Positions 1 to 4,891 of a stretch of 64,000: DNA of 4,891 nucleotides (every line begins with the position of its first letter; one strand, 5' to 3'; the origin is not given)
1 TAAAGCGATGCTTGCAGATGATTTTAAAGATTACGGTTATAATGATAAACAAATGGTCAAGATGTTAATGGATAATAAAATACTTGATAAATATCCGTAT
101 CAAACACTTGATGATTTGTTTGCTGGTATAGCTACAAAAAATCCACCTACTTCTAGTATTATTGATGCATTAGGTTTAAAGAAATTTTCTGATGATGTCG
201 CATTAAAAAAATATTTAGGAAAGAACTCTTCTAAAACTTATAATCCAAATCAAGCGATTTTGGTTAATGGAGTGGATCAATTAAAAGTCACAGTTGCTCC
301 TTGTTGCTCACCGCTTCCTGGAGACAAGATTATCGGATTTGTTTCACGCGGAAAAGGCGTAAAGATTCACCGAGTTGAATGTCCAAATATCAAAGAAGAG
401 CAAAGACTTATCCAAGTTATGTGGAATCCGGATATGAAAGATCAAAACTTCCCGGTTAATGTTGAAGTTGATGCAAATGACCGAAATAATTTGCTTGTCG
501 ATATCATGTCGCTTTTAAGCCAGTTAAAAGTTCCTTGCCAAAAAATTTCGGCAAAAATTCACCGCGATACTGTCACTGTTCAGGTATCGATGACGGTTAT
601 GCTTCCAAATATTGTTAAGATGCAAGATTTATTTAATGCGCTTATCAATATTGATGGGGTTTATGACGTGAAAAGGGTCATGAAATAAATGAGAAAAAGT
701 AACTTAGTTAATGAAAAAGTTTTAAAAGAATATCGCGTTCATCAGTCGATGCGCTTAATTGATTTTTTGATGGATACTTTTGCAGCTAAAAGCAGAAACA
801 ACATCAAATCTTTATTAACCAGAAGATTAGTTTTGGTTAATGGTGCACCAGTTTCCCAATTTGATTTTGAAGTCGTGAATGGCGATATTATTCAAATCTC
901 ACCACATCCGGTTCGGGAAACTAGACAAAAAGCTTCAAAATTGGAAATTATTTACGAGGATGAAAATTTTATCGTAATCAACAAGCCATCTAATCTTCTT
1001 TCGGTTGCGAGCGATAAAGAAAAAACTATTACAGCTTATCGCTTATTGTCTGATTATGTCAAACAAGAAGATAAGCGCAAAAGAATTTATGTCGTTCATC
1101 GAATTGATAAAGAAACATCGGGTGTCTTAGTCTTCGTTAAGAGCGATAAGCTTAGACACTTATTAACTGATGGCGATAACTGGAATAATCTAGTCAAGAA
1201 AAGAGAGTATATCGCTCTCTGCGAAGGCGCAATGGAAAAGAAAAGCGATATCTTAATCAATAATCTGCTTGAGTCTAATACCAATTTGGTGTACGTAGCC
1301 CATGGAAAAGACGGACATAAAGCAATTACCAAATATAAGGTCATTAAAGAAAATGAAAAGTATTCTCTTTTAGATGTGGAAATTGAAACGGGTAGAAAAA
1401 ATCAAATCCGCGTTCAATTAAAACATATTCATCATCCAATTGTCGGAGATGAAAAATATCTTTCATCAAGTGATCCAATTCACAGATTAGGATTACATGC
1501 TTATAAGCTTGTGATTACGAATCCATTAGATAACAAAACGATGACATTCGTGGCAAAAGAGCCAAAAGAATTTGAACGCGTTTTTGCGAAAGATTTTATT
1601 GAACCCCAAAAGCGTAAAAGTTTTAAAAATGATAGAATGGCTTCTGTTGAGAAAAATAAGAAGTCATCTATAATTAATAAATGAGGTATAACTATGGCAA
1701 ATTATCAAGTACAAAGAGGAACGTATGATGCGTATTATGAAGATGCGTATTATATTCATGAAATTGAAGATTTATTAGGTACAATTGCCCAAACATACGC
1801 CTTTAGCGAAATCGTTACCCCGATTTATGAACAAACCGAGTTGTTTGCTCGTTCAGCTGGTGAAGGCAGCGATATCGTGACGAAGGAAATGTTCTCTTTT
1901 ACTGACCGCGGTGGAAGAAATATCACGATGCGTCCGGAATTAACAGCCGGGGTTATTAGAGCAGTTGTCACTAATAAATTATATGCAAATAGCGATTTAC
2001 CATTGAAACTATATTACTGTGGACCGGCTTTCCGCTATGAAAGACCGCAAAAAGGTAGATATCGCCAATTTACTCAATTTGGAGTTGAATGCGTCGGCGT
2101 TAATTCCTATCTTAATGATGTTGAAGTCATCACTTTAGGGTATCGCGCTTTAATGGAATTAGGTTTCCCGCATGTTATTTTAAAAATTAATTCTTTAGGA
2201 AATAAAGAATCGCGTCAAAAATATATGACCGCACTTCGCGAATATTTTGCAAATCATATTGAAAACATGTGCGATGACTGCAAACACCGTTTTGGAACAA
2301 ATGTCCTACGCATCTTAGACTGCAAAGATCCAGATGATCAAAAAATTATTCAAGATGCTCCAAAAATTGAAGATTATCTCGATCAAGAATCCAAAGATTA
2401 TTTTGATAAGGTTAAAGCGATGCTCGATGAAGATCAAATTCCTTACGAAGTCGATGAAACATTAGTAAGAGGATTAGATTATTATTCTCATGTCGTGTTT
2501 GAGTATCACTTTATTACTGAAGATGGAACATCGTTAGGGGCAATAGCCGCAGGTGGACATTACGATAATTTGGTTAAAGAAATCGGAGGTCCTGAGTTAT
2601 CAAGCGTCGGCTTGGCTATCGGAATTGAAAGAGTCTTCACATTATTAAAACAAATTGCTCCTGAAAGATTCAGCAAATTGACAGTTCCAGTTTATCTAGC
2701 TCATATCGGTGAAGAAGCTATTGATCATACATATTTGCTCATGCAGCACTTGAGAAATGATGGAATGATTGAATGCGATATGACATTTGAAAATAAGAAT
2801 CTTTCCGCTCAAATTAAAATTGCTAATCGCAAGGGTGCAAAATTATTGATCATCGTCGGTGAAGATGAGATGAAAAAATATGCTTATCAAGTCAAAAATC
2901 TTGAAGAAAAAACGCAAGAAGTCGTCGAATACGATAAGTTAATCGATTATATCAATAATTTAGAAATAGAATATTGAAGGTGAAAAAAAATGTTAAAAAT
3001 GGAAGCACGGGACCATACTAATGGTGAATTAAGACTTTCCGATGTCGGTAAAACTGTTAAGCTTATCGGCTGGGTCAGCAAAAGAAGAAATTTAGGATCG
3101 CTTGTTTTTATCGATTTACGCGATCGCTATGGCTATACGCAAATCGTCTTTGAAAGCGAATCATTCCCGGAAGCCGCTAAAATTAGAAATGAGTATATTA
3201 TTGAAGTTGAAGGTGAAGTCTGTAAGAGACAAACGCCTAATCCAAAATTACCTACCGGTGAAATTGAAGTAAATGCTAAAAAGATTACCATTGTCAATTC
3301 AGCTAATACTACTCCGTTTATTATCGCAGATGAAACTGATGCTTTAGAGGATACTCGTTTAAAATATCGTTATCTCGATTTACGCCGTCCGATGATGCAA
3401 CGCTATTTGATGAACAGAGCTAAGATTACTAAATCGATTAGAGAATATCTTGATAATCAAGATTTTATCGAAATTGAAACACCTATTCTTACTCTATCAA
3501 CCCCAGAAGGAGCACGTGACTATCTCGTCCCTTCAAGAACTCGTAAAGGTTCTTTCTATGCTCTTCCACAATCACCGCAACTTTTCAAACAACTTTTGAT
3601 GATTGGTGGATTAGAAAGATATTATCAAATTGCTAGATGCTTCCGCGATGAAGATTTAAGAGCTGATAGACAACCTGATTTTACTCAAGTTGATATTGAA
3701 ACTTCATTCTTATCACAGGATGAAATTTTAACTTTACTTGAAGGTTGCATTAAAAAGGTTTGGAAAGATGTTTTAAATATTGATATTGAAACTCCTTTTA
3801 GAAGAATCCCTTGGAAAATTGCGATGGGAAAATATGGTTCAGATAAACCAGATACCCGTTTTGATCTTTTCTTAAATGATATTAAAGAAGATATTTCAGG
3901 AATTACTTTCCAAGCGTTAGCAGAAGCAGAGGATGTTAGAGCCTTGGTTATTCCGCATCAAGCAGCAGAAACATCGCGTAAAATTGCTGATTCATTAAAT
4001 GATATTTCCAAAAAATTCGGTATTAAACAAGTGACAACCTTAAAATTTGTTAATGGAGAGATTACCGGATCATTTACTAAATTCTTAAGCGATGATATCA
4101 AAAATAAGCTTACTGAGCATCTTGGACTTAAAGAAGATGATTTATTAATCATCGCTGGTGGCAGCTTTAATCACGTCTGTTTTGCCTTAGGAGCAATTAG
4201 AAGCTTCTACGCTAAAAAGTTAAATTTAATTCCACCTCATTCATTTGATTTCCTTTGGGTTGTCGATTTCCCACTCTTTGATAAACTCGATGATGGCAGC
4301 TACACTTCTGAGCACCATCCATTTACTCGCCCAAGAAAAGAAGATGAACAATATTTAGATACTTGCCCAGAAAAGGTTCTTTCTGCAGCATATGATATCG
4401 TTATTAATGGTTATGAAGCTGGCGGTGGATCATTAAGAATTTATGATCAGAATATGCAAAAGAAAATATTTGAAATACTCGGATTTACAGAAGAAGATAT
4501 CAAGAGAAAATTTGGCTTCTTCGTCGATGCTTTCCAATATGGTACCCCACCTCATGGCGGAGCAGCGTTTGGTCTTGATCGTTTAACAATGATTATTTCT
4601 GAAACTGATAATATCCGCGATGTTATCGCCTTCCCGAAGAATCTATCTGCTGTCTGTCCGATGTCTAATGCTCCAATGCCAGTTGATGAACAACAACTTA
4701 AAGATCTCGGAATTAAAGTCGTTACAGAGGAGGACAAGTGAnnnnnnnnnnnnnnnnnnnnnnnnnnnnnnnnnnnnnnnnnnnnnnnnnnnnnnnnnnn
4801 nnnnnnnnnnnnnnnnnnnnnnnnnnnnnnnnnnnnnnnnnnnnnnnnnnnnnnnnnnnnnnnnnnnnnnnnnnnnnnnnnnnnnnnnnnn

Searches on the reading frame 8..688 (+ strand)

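Call 41: search_protein_families(library=pfam, proteins=[window:8-688:+], max_evalue=0.000001)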
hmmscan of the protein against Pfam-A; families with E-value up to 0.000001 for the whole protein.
window:8-688:+ (226 aa): 1 family
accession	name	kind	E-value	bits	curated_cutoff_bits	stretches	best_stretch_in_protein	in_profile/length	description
PF13291.12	ACT_4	-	3.1e-14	53.8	27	1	145-223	2-80/80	ACT domain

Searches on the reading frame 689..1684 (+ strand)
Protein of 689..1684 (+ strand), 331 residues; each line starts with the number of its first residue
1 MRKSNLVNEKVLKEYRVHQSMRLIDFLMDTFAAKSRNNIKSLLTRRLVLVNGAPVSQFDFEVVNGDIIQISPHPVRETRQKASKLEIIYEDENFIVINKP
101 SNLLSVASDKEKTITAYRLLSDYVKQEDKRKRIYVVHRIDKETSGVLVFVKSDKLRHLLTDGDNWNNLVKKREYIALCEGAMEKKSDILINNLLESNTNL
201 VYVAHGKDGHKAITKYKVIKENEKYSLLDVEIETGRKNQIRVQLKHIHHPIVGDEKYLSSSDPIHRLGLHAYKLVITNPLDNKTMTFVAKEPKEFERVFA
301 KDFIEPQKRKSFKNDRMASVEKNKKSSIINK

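Call 41: search_protein_families(library=pfam, proteins=[window:689-1684:+], max_evalue=0.000001)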
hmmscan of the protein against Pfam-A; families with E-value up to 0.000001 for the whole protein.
window:689-1684:+ (331 aa): 1 family
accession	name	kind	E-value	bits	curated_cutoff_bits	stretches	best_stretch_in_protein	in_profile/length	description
PF00849.27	PseudoU_synth_2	-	5.1e-27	95.4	26.8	1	93-246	1-152/152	RNA pseudouridylate synthase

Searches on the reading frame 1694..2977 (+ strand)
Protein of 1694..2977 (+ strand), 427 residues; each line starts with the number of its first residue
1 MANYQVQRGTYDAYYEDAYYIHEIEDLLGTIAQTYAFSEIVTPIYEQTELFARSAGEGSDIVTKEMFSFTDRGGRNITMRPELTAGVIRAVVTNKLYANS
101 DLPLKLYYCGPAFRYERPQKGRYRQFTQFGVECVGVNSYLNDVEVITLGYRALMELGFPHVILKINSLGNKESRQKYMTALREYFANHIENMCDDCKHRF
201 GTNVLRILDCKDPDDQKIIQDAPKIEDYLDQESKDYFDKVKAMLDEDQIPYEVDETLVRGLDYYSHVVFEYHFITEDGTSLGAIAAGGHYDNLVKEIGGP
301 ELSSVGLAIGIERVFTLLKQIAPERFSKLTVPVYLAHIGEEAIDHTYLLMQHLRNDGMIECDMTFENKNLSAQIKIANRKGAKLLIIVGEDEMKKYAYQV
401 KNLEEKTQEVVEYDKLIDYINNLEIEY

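Call 41: search_protein_families(library=pfam, proteins=[window:1694-2977:+], max_evalue=0.000001)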
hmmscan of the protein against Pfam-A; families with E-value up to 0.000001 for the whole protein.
window:1694-2977:+ (427 aa): 3 families
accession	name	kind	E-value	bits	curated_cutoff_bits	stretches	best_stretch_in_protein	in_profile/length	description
PF13393.11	tRNA-synt_His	-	3.2e-38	132.2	25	1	11-314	3-308/308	Histidyl-tRNA synthetase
PF00587.30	tRNA-synt_2b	-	1.8e-14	54.6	29.3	1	67-206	1-110/179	tRNA synthetase class II core domain (G, H, P, S and T)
PF03129.25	HGTP_anticodon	-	1.3e-11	44.9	21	1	333-422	2-93/94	Anticodon binding domain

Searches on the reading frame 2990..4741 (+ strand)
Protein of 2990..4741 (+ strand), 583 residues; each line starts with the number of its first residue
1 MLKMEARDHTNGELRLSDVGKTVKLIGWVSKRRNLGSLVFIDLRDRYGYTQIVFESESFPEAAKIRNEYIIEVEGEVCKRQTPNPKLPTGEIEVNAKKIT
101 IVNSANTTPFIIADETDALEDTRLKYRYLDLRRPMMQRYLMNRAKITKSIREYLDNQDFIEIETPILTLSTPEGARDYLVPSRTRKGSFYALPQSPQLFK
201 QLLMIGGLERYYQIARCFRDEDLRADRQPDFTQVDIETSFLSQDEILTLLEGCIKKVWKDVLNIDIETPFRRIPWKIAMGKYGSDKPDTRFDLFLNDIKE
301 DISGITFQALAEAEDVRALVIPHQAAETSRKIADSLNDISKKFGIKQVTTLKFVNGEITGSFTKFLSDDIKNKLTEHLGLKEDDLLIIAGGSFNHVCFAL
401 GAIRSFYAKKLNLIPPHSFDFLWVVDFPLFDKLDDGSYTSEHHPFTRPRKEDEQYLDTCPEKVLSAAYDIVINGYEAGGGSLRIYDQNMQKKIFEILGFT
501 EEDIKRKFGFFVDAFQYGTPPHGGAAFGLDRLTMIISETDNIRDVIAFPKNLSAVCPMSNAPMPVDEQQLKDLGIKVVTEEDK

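Call 18: search_protein_families(library=pfam, proteins=[window:2990-4741:+], max_evalue=0.00001)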
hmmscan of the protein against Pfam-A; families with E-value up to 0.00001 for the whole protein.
window:2990-4741:+ (583 aa): 3 families
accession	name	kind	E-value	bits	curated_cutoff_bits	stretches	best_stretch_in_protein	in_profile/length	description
PF00152.25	tRNA-synt_2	-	1.8e-121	405.4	25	1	120-551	2-307/308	tRNA synthetases class II (D, K and N)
PF01336.31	tRNA_anti-codon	-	4.6e-16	59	27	1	23-102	1-75/75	OB-fold nucleic acid binding domain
PF02938.19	GAD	-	3.1e-11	43.8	23.4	1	309-400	4-95/95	GAD domain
